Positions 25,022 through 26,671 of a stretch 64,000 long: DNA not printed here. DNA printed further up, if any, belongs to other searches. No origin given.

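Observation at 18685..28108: AT-rich ~9.4-kb island with a radical-SAM/SPASM peptide-modification cluster and three ABC systems (candidate new sacti-/ranthipeptide locus)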

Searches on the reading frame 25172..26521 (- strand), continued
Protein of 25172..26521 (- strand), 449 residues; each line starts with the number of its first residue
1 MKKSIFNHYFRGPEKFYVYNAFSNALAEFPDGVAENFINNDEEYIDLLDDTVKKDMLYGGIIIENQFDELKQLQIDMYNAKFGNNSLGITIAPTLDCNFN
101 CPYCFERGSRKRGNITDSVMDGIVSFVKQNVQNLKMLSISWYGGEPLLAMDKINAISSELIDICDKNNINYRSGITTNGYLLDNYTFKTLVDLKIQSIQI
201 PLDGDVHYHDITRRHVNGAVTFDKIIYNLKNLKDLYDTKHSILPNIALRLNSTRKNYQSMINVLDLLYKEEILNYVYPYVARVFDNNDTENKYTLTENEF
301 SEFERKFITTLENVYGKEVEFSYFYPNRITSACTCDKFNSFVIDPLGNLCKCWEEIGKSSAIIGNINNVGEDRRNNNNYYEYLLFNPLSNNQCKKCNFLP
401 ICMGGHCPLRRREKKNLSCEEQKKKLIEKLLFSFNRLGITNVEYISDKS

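Call 58: search_protein_families(library=ncbifam, proteins=[L022:6823-6930:+, L022:7004-7108:+, L038:6617-6727:+, L018:6203-6364:+, L005:6271-6507:+, L004:9647-9817:+, L004:5428-5625:+, L002:8419-8589:+, L045:5434-5562:+, L044:9405-9527:+], max_evalue=1)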
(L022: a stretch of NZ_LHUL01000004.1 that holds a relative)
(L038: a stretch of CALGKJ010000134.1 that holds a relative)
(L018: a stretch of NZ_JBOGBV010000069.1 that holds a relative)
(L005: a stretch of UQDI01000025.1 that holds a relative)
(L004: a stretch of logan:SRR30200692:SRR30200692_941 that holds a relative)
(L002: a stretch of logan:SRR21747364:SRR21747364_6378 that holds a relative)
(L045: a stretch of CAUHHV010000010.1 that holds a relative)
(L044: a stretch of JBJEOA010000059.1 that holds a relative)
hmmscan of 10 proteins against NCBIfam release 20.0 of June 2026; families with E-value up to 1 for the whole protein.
L022:6823-6930:+ (35 aa): 1 family
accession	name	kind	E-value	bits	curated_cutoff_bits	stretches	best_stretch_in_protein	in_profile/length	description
TIGR04333.1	Clo7Bot_mod_Cys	subfamily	1.1e-14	53.9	31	1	1-33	1-34/34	Clo7bot family Cys-rich peptide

L022:7004-7108:+ (34 aa): 2 families
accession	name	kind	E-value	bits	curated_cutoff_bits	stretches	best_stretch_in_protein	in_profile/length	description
TIGR04333.1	Clo7Bot_mod_Cys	subfamily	1.1e-16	60.4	31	1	1-33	1-34/34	Clo7bot family Cys-rich peptide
TIGR04118.1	Cxxx_AC3_0185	subfamily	0.0051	16.8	35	1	8-29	13-35/46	AC3_0185 family rSAM-modified Cys-rich RiPP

L038:6617-6727:+ (36 aa): 1 family
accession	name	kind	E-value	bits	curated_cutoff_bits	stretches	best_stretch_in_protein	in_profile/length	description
TIGR04333.1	Clo7Bot_mod_Cys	subfamily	4.1e-10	39.3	31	1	1-30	1-32/34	Clo7bot family Cys-rich peptide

L018:6203-6364:+ (53 aa): 1 family
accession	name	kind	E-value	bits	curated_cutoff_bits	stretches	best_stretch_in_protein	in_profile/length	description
TIGR04333.1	Clo7Bot_mod_Cys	subfamily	7.8e-09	35.2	31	1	1-33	1-32/34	Clo7bot family Cys-rich peptide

L005:6271-6507:+ (78 aa): 0 families

L004:9647-9817:+ (56 aa): 1 family
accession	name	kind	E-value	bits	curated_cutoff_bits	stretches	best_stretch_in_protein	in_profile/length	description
TIGR04333.1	Clo7Bot_mod_Cys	subfamily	0.91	9.4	31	0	1-38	1-32/34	Clo7bot family Cys-rich peptide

L004:5428-5625:+ (65 aa): 0 families

L002:8419-8589:+ (56 aa): 0 families

L045:5434-5562:+ (42 aa): 1 family
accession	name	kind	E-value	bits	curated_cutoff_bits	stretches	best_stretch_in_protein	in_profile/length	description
TIGR04333.1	Clo7Bot_mod_Cys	subfamily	0.036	13.9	31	1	1-39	1-33/34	Clo7bot family Cys-rich peptide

L044:9405-9527:+ (40 aa): 2 families
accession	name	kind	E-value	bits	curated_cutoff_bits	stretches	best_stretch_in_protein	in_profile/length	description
TIGR04118.1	Cxxx_AC3_0185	subfamily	0.0065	16.4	35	1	13-37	21-45/46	AC3_0185 family rSAM-modified Cys-rich RiPP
TIGR04333.1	Clo7Bot_mod_Cys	subfamily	0.072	13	31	1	1-31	1-30/34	Clo7bot family Cys-rich peptide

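Call 64: predict_structure(alignment_id=A1)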
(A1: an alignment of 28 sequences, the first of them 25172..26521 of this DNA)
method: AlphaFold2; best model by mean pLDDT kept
length: 449 residues; sequences in the alignment: 28
mean_pLDDT: 87.2   pTM: 0.86
mean pLDDT of the five models: 87.2, 87.2, 86.6, 85.7, 85.4
residues with pLDDT >= 90: 239; 70-90: 172; 50-70: 33; < 50: 5
segments of 3 or more residues with pLDDT < 50: none
pLDDT, mean of each block of 10 residues (from residue 1): 92 90 88 77 80 90 93 88 89 88 68 86 95 94 91 98 98 95 96 96 95 88 97 85 92 95 97 96 83 89 93 92 77 72 91 82 82 60 82 87 71 72 88 90 74
secondary structure, 60 per line:
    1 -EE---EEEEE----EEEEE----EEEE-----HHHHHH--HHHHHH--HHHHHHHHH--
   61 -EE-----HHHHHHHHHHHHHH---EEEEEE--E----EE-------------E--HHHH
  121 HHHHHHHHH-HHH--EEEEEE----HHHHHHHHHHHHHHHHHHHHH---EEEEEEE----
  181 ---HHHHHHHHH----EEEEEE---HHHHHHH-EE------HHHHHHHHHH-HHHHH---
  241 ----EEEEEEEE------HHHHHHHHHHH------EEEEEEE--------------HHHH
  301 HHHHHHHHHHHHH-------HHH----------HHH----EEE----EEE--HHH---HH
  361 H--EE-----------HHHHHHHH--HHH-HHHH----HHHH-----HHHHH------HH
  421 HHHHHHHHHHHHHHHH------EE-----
elements in order: E7-11 E16-20 E25-28 H34-39 H42-47 H50-58 H69-82 E86-91 H117-129 E136-141 H146-166 E170-176 H184-192 E197-202 H206-212 H222-231 H233-237 E245-252 H259-269 E276-282 H297-313 E341-343 E348-350 H377-384 H391-394 H399-402 H408-412 H419-436

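Call 66: fold_search(model_id=the predicted structure, library=pdb)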
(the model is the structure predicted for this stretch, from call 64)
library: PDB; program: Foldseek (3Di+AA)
matches with E <= 10: 1655; with E <= 0.001: 99
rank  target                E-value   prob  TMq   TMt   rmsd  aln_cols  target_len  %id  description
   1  5why_A                4.9e-19  1.00  0.66  0.71   8.4       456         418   20  Structural Insights into Thioether Bond Formation in the Biosynthesis of Sactipeptides (released 2017-07-26)
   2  5wgg_A                1.3e-18  1.00  0.68  0.69   6.1       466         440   21  Structural Insights into Thioether Bond Formation in the Biosynthesis of Sactipeptides (released 2017-07-26)
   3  5why_B                3.2e-18  1.00  0.65  0.69   8.7       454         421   20  Structural Insights into Thioether Bond Formation in the Biosynthesis of Sactipeptides (released 2017-07-26)
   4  4k39_A                2.2e-16  1.00  0.58  0.71   4.5       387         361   21  Native anSMEcpe with bound AdoMet and Cp18Cys peptide (released 2013-05-08)
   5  4k39_B                2.0e-15  1.00  0.59  0.72   4.5       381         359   20  Native anSMEcpe with bound AdoMet and Cp18Cys peptide (released 2013-05-08)
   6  4k37_B                2.0e-15  1.00  0.59  0.71   4.6       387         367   20  Native anSMEcpe with bound AdoMet (released 2013-05-08)
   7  4k38_A                2.4e-15  1.00  0.59  0.70   4.6       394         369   20  Native anSMEcpe with bound AdoMet and Kp18Cys peptide (released 2013-05-08)
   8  4k36_B                2.9e-15  1.00  0.59  0.71   4.7       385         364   20  His6 tagged anSMEcpe with bound AdoMet (released 2013-05-08)
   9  4k37_A                3.9e-15  1.00  0.58  0.70   4.7       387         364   21  Native anSMEcpe with bound AdoMet (released 2013-05-08)
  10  4k38_B                1.3e-14  1.00  0.59  0.72   4.6       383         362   21  Native anSMEcpe with bound AdoMet and Kp18Cys peptide (released 2013-05-08)
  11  4k36_A                2.4e-14  1.00  0.60  0.69   4.4       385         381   20  His6 tagged anSMEcpe with bound AdoMet (released 2013-05-08)
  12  5v1t_A                2.0e-13  1.00  0.53  0.54  12.3       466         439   18  Crystal structure of Streptococcus suis SuiB bound to precursor peptide SuiA (released 2017-08-30)
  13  5v1s_A                3.1e-13  1.00  0.53  0.55  12.1       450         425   18  Crystal structure of Streptococcus suis SuiB bound to S-adenosylmethionine (released 2017-08-30)
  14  5v1q_A                5.5e-13  1.00  0.51  0.53  12.2       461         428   17  Crystal structure of Streptococcus suis SuiB (released 2017-08-30)
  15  5v1s_B                6.5e-13  1.00  0.48  0.51  12.8       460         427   19  Crystal structure of Streptococcus suis SuiB bound to S-adenosylmethionine (released 2017-08-30)
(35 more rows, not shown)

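Call 69: search_dna_similar(query=window:25172-26521:-, collection=plasmids, mode=protein, max_rows=12)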
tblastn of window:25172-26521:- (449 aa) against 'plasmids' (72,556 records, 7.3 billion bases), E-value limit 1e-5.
Records with a match: 145; places in all: 153; records where one place covers at least 80% of the query: 26.
Best place of each record, by identity: <60% 145.
By first word of the organism name: Bacillus 44; Clostridium 21; Bradyrhizobium 13; Paraclostridium 7; Thermus 7; Enterococcus 6; Streptomyces 5; Phaeobacter 4; Sarcina 3; Deinococcus 2; and 28 more.
By predicted mobility (MOB-suite, as given by PLSDB): non-mobilizable 84; conjugative 38; mobilizable 23.
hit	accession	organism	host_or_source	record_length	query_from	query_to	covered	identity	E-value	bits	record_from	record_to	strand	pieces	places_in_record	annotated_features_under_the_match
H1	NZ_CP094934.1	Paraclostridium bifermentans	Homo sapiens,feces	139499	1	408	91%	34.1%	7e-56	207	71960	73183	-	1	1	ctpM: radical SAM/SPASM domain Clo7bot peptide maturase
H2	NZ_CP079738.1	Paraclostridium bifermentans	whole organism,soil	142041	1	408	91%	34.1%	3e-55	205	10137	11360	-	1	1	ctpM: radical SAM/SPASM domain Clo7bot peptide maturase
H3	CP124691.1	Paraclostridium bifermentans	Whole organism,peat soil sample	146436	1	408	91%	33.6%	3e-32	213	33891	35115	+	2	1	SPASM domain-containing protein | radical SAM protein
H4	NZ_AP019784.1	Methylomagnum ishizawai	-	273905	18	443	95%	30.5%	6e-50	189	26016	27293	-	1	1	TIGR04463 family radical SAM/SPASM RiPP maturase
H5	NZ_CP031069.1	Bacillus sp. JAS24-2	cell culture,soil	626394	2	419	93%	30.2%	2e-49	188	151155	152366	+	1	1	radical SAM protein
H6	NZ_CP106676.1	Bacillus cereus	cell culture,soil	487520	2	419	93%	30.0%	2e-49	188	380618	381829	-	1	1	radical SAM protein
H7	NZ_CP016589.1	Bacillus thuringiensis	Mono isolate,Ginseng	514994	2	419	93%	30.0%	2e-49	188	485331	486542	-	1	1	radical SAM protein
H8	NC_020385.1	Bacillus thuringiensis serovar thuringiensis str. IS5056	-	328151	2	419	93%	29.8%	1e-48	186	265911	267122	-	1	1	radical SAM protein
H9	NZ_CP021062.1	Bacillus thuringiensis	Environment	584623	2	419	93%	29.8%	1e-48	186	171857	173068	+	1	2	radical SAM protein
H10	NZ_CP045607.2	Bacillus cereus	Whole organism,soil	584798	2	419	93%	29.8%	1e-48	186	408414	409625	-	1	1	radical SAM protein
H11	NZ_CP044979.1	Bacillus thuringiensis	whole organism,soil sample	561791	2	419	93%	29.8%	4e-48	184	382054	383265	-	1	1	radical SAM protein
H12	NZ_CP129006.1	Bacillus cereus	cattle,Isolated from the spleen of ...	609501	2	419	93%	29.7%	3e-47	181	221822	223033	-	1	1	radical SAM protein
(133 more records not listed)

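Call 71: get_annotated_region(hit=H1, flank=7000)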
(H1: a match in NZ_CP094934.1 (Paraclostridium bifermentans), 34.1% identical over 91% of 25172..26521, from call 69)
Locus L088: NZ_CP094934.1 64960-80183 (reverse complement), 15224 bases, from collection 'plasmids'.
description: Paraclostridium bifermentans strain HD0315_2 plasmid pHD0315_2-1, complete sequence
organism: Paraclostridium bifermentans (NCBI taxid 1490)
taxonomy: Bacteria; Bacillota; Clostridia; Peptostreptococcales; Peptostreptococcaceae; Paraclostridium; Paraclostridium bifermentans
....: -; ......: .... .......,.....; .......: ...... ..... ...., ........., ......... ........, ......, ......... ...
typing (MOB-suite, as given by PLSDB): non-mobilizable
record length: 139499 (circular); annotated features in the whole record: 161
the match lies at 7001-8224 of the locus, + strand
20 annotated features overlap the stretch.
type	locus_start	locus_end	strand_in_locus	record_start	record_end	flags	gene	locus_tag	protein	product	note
CDS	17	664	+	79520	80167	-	-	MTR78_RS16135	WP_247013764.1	ABC-2 transporter permease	-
CDS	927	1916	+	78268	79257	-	-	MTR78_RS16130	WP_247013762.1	S66 peptidase family protein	-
CDS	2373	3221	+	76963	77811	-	-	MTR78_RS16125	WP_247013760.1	hypothetical protein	-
CDS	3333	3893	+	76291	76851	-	-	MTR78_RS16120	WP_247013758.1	histidine phosphatase family protein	-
CDS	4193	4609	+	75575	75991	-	-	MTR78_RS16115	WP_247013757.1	hypothetical protein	-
CDS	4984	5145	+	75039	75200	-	-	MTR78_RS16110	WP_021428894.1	Clo7bot family Cys-rich peptide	-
CDS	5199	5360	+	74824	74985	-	-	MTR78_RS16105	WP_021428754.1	Clo7bot family Cys-rich peptide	-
CDS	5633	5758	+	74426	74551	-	-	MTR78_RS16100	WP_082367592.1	Clo7bot family Cys-rich peptide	-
CDS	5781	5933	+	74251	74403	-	-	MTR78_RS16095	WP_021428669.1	Clo7bot family Cys-rich peptide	-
CDS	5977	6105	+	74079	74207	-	-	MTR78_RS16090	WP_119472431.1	Clo7bot family Cys-rich peptide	-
CDS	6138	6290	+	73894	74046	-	-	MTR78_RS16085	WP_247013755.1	Clo7bot family Cys-rich peptide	-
CDS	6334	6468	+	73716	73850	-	-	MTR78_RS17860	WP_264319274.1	hypothetical protein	-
CDS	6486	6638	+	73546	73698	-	-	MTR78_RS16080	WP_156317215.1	hypothetical protein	-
CDS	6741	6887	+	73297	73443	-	-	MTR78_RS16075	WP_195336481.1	Clo7bot family Cys-rich peptide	-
CDS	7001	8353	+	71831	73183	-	ctpM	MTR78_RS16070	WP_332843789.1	radical SAM/SPASM domain Clo7bot peptide maturase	GO:0031179 - peptide modification [Evidence IEA]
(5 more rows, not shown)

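Call 78: search_protein_families(library=ncbifam, proteins=[P0002, P0003, P0005, P0010, P0014, P0016, P0023, P0051, P0078, L005:8001-9359:+], max_evalue=1e-60)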
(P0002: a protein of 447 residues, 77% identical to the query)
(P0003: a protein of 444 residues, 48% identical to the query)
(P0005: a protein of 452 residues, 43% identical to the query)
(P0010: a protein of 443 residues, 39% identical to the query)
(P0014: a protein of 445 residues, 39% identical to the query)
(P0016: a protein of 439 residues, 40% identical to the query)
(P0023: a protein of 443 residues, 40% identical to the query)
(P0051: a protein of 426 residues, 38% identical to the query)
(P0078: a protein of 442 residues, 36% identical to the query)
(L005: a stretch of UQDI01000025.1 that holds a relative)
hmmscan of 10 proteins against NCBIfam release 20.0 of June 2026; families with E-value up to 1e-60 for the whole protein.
P0002 (447 aa): 2 families
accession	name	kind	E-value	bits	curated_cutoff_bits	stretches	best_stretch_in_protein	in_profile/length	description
TIGR04334.1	rSAM_Clo7bot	equivalog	7.7e-77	258.8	600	1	2-433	1-432/440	radical SAM/SPASM domain Clo7bot peptide maturase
TIGR04463.1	rSAM_vs_C_rich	equivalog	1.8e-68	231.3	525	1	14-411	10-398/438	TIGR04463 family radical SAM/SPASM RiPP maturase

P0003 (444 aa): 2 families
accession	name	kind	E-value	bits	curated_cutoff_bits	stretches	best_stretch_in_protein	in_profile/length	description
TIGR04334.1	rSAM_Clo7bot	equivalog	6.9e-83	278.7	600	1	3-425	2-427/440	radical SAM/SPASM domain Clo7bot peptide maturase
TIGR04463.1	rSAM_vs_C_rich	equivalog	4e-77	259.8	525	1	14-414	10-404/438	TIGR04463 family radical SAM/SPASM RiPP maturase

P0005 (452 aa): 3 families
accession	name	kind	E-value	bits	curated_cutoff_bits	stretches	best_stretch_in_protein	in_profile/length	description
TIGR04334.1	rSAM_Clo7bot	equivalog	4.4e-85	285.9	600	1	2-434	1-431/440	radical SAM/SPASM domain Clo7bot peptide maturase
TIGR04463.1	rSAM_vs_C_rich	equivalog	4.4e-74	249.8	525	1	9-415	5-400/438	TIGR04463 family radical SAM/SPASM RiPP maturase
NF038107.1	rSAM_NF038107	equivalog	1.7e-65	221.6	600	1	1-408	1-400/444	Cys-every-fifth radical SAM/SPASM peptide maturase CefB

P0010 (443 aa): 3 families
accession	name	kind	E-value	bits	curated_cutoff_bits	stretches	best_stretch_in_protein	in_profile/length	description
TIGR04334.1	rSAM_Clo7bot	equivalog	2.5e-90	303.3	600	1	2-416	1-419/440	radical SAM/SPASM domain Clo7bot peptide maturase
TIGR04463.1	rSAM_vs_C_rich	equivalog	4.9e-83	279.3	525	1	6-404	1-395/438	TIGR04463 family radical SAM/SPASM RiPP maturase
NF038107.1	rSAM_NF038107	equivalog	4.1e-74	250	600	1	1-405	1-403/444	Cys-every-fifth radical SAM/SPASM peptide maturase CefB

P0014 (445 aa): 3 families
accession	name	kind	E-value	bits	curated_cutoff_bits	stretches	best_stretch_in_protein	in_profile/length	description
TIGR04334.1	rSAM_Clo7bot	equivalog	1.9e-85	287.1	600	1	2-420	1-421/440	radical SAM/SPASM domain Clo7bot peptide maturase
TIGR04463.1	rSAM_vs_C_rich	equivalog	7e-85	285.4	525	1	13-411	9-400/438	TIGR04463 family radical SAM/SPASM RiPP maturase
NF038107.1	rSAM_NF038107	equivalog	7e-61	206.3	600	1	1-405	1-400/444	Cys-every-fifth radical SAM/SPASM peptide maturase CefB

P0016 (439 aa): 4 families
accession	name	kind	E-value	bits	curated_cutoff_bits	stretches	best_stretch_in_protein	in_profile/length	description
TIGR04334.1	rSAM_Clo7bot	equivalog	2e-86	290.3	600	1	2-433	1-434/440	radical SAM/SPASM domain Clo7bot peptide maturase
TIGR04463.1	rSAM_vs_C_rich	equivalog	8e-84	281.9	525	1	6-406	1-395/438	TIGR04463 family radical SAM/SPASM RiPP maturase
NF038107.1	rSAM_NF038107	equivalog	2e-63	214.7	600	1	1-405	1-400/444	Cys-every-fifth radical SAM/SPASM peptide maturase CefB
NF052473.1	rSAM_FlmE_OhkG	exception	1.5e-61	208.6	500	0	1-432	1-455/481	FlmE/OhkG family radical SAM/SPASM peptide maturase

P0023 (443 aa): 3 families
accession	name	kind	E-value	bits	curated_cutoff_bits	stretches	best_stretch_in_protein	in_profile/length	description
TIGR04334.1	rSAM_Clo7bot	equivalog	7.4e-85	285.2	600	1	2-424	1-427/440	radical SAM/SPASM domain Clo7bot peptide maturase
TIGR04463.1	rSAM_vs_C_rich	equivalog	6.8e-82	275.5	525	1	12-404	8-395/438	TIGR04463 family radical SAM/SPASM RiPP maturase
NF038107.1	rSAM_NF038107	equivalog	5.1e-66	223.3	600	1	1-403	1-400/444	Cys-every-fifth radical SAM/SPASM peptide maturase CefB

P0051 (426 aa): 3 families
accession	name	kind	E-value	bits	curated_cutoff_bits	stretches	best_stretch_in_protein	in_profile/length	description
TIGR04334.1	rSAM_Clo7bot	equivalog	6.4e-95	318.4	600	1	2-422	1-435/440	radical SAM/SPASM domain Clo7bot peptide maturase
TIGR04463.1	rSAM_vs_C_rich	equivalog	9e-75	252.1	525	1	6-401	1-407/438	TIGR04463 family radical SAM/SPASM RiPP maturase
NF038107.1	rSAM_NF038107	equivalog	3e-64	217.4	600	1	1-418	1-429/444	Cys-every-fifth radical SAM/SPASM peptide maturase CefB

P0078 (442 aa): 4 families
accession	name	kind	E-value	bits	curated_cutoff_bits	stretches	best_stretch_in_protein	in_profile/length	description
TIGR04334.1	rSAM_Clo7bot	equivalog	1e-105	354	600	1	2-423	1-431/440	radical SAM/SPASM domain Clo7bot peptide maturase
TIGR04463.1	rSAM_vs_C_rich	equivalog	4.2e-88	296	525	1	6-400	1-396/438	TIGR04463 family radical SAM/SPASM RiPP maturase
NF038107.1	rSAM_NF038107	equivalog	1.8e-70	237.9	600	1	1-426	1-432/444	Cys-every-fifth radical SAM/SPASM peptide maturase CefB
NF052473.1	rSAM_FlmE_OhkG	exception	1.3e-63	215.4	500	1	1-425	1-455/481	FlmE/OhkG family radical SAM/SPASM peptide maturase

L005:8001-9359:+ (452 aa): 3 families
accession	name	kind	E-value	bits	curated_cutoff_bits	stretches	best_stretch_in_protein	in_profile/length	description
TIGR04334.1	rSAM_Clo7bot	equivalog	2.3e-85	286.9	600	1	2-437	1-434/440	radical SAM/SPASM domain Clo7bot peptide maturase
TIGR04463.1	rSAM_vs_C_rich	equivalog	6.2e-75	252.6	525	1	9-415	5-400/438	TIGR04463 family radical SAM/SPASM RiPP maturase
NF038107.1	rSAM_NF038107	equivalog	1.4e-64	218.5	600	1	1-409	1-401/444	Cys-every-fifth radical SAM/SPASM peptide maturase CefB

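Call 86: find_encoding_contigs(protein=P0004, flank=6000, max_places=2)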
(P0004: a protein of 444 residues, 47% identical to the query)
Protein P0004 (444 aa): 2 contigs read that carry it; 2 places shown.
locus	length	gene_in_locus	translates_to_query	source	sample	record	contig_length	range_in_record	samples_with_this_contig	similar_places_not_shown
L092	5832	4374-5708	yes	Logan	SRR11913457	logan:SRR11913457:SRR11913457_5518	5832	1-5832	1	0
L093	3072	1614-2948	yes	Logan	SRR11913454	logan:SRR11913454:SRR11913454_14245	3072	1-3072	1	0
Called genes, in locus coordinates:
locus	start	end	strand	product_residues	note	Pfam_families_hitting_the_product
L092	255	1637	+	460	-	-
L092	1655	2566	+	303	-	PF00005:ABC_tran, PF13304:AAA_21 (faint)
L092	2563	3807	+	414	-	PF12679:ABC2_membrane_2, PF12698:ABC2_membrane_3 (weak)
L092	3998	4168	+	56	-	-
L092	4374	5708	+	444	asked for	PF04055:Radical_SAM, PF13353:Fer4_12 (weak)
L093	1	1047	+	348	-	?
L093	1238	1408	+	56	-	-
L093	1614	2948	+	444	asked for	PF04055:Radical_SAM, PF13353:Fer4_12 (weak)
